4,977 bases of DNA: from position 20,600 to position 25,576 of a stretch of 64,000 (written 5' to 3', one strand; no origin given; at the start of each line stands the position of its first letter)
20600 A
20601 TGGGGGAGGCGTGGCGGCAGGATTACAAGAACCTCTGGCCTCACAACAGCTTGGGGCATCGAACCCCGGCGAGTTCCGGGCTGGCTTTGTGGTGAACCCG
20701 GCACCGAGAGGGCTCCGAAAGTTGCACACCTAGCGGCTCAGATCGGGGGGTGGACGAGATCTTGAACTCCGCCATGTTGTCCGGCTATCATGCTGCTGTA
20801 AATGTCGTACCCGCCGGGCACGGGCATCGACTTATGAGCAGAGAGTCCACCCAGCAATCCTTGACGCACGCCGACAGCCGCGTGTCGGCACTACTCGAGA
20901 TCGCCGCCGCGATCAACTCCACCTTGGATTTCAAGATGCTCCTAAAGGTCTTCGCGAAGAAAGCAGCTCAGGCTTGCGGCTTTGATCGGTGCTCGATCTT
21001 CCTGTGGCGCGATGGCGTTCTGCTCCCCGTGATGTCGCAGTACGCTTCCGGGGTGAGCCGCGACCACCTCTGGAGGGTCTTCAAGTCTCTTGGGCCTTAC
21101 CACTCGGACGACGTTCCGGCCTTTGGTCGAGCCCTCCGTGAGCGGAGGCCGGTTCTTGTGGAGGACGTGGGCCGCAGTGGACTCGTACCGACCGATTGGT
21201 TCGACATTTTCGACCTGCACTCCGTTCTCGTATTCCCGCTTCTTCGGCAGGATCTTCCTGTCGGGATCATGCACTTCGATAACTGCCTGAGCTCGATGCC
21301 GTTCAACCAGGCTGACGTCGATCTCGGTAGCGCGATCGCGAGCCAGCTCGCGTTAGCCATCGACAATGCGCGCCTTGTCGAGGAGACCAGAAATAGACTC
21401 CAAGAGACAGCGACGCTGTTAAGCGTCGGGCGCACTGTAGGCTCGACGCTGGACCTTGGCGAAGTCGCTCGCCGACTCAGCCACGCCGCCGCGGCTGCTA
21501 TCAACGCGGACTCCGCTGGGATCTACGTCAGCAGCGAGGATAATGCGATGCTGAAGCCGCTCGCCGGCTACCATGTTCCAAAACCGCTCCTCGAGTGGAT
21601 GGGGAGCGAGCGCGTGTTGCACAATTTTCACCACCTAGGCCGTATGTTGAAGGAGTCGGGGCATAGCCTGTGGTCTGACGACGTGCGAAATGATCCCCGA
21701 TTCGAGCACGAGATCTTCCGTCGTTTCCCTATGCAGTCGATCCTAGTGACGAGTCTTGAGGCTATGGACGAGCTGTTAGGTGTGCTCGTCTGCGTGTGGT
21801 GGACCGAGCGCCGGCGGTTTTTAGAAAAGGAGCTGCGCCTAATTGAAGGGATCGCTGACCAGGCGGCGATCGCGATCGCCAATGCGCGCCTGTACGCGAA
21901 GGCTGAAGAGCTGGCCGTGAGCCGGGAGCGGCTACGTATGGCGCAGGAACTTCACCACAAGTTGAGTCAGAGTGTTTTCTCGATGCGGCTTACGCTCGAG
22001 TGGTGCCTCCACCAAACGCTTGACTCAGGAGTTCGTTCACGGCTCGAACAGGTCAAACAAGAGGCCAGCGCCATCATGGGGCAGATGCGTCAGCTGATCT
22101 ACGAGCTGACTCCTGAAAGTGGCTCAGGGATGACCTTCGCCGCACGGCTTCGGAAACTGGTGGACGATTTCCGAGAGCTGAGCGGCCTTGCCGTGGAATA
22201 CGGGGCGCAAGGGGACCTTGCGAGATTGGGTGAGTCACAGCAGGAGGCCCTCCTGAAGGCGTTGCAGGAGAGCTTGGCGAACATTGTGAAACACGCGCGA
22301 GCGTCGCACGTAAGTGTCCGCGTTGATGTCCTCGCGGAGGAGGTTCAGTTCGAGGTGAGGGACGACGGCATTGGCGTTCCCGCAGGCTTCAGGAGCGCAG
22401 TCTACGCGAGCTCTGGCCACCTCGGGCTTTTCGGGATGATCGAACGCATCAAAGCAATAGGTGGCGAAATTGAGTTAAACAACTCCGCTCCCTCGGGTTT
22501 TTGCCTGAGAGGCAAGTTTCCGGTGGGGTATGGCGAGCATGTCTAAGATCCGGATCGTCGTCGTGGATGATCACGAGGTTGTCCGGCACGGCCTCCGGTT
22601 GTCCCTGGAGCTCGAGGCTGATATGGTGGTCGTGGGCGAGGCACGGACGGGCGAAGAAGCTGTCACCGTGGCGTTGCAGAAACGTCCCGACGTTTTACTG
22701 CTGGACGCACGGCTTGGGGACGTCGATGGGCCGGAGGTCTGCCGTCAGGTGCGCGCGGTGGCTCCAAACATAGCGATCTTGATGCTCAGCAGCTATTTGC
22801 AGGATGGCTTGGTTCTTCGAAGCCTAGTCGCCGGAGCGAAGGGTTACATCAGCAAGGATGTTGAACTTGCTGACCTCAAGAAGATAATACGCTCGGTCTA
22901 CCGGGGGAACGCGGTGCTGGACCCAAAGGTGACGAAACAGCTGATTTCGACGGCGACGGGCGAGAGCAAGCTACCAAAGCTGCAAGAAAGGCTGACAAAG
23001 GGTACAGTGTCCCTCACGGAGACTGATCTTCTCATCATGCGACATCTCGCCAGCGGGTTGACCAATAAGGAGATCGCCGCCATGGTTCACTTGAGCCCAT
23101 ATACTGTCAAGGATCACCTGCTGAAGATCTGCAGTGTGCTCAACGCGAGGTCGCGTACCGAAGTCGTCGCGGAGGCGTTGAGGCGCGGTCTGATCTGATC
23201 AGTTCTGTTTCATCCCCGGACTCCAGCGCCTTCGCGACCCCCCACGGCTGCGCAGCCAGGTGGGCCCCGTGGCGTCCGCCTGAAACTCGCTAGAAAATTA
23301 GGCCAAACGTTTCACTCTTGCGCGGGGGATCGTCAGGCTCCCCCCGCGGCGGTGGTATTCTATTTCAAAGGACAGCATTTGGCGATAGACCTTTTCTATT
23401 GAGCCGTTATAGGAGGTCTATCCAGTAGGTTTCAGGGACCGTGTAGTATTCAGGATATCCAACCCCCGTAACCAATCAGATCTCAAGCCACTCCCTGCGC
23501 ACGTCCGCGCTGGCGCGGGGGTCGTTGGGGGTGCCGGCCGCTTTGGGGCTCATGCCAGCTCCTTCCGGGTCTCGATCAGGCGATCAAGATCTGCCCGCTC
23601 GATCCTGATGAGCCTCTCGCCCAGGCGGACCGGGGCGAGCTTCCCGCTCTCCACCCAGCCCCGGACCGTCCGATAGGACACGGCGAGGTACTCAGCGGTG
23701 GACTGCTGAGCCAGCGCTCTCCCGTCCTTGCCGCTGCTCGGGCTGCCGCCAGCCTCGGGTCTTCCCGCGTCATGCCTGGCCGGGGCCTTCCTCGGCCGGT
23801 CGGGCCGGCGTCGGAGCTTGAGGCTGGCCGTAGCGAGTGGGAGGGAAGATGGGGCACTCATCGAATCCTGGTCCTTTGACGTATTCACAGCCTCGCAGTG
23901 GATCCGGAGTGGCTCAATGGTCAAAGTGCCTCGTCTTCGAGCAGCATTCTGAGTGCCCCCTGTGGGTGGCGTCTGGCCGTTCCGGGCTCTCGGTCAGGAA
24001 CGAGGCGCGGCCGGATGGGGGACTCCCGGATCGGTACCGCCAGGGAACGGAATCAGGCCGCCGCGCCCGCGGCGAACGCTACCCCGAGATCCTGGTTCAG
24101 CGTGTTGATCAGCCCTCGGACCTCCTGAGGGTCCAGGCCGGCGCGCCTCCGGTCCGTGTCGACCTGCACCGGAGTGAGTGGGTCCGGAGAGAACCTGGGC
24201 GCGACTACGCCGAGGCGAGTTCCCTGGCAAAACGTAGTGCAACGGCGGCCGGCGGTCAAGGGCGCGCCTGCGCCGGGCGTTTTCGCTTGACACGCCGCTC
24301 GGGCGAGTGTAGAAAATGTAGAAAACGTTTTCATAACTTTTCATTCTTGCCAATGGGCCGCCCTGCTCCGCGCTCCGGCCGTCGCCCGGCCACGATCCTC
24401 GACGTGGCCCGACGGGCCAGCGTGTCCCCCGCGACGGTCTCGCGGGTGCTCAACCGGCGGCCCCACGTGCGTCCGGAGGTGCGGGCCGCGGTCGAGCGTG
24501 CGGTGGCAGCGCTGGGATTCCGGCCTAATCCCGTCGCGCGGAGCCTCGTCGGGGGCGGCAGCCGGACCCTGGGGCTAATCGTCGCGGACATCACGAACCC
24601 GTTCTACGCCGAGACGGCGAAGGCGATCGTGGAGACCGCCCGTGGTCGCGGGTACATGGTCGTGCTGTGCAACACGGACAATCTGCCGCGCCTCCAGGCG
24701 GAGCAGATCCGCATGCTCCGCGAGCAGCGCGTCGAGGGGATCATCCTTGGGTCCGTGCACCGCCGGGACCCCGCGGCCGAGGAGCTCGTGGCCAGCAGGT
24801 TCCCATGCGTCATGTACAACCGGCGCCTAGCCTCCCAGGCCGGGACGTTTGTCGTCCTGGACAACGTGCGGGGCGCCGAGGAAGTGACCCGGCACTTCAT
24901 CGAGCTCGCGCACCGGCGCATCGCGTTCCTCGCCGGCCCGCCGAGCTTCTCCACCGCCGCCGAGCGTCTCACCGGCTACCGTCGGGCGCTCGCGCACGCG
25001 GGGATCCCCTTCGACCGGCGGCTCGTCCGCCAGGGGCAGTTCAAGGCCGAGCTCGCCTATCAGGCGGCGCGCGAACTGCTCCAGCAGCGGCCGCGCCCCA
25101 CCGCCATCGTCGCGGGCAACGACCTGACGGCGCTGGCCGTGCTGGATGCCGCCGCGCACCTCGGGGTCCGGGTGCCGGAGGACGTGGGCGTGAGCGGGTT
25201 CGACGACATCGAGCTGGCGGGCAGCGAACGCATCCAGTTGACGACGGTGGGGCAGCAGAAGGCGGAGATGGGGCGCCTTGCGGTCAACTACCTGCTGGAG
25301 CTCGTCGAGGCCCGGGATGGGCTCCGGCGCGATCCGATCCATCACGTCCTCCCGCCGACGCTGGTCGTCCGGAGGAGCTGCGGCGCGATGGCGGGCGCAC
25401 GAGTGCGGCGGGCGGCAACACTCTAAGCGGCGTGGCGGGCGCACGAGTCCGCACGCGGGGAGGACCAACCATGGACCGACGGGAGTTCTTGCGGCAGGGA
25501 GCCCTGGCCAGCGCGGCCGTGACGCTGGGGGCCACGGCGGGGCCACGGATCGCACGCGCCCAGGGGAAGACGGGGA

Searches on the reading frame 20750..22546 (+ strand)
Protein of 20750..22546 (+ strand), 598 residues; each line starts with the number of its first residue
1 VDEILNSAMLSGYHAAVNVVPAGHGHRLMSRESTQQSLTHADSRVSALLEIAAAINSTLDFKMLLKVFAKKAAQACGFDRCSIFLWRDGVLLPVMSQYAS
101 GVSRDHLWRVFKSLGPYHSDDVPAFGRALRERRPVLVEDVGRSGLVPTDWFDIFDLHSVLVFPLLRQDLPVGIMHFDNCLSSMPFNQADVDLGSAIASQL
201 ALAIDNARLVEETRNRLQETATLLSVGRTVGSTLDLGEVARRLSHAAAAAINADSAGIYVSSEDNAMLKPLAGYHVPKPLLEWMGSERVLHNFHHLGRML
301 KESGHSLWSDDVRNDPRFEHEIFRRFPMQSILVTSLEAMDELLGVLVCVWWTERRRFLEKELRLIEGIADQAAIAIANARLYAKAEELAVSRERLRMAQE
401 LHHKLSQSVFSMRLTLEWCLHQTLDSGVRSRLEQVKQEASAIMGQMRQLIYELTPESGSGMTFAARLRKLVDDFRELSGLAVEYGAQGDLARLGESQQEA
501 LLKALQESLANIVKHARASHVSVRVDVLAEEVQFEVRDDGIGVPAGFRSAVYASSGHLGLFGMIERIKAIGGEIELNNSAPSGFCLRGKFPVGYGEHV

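Call 50: search_protein_families(library=pfam, proteins=[window:20750-22546:+], max_evalue=0.0001)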
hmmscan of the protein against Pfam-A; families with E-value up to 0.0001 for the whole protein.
window:20750-22546:+ (598 aa): 6 families
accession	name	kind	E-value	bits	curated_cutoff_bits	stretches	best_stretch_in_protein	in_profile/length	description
PF01590.32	GAF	-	1e-27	97.7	22.4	2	63-204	4-133/133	GAF domain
PF13185.12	GAF_2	-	2.2e-24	86.7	28.6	2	116-205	52-136/136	GAF domain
PF13492.12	GAF_3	-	5.6e-21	75.7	27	2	236-378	2-129/129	GAF domain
PF02518.31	HATPase_c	-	5.3e-11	43.4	26.4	1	498-591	3-108/111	Histidine kinase-, DNA gyrase B-, and HSP90-like ATPase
PF07730.19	HisKA_3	-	1.2e-10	42.2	24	1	393-456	1-66/68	Histidine kinase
PF13581.12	HATPase_c_2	-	1.9e-05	25.1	27.4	1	491-543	22-79/127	Histidine kinase-like ATPase domain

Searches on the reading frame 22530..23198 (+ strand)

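Call 50: search_protein_families(library=pfam, proteins=[window:22530-23198:+], max_evalue=0.0001)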
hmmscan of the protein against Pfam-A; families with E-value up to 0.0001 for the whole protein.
window:22530-23198:+ (222 aa): 2 families
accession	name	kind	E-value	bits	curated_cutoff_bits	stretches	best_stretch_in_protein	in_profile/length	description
PF00072.30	Response_reg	-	3.7e-25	88.7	30.2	1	9-121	1-111/111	Response regulator receiver domain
PF00196.25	GerE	-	1e-12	47.9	23.5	1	161-214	2-55/57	Bacterial regulatory proteins, luxR family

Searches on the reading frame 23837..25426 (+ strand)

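Call 80: search_protein_families(library=pfam, proteins=[window:23837-25426:+], max_evalue=0.00001)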
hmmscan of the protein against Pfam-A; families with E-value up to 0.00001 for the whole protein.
window:23837-25426:+ (529 aa): 4 families
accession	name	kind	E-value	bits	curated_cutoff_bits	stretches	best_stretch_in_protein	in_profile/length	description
PF00532.27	Peripla_BP_1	-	2.7e-37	129.2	22.2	1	243-494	2-266/281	Periplasmic binding proteins and sugar binding domain of LacI family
PF13377.12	Peripla_BP_3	-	9.6e-37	127.1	26.5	1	352-515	2-167/167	Periplasmic binding protein-like domain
PF13407.12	Peripla_BP_4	-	2.3e-16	60.6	35.1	1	246-492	2-256/258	Periplasmic binding protein domain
PF00356.27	LacI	-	2.5e-15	56.4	27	1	186-231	1-46/46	Bacterial regulatory proteins, lacI family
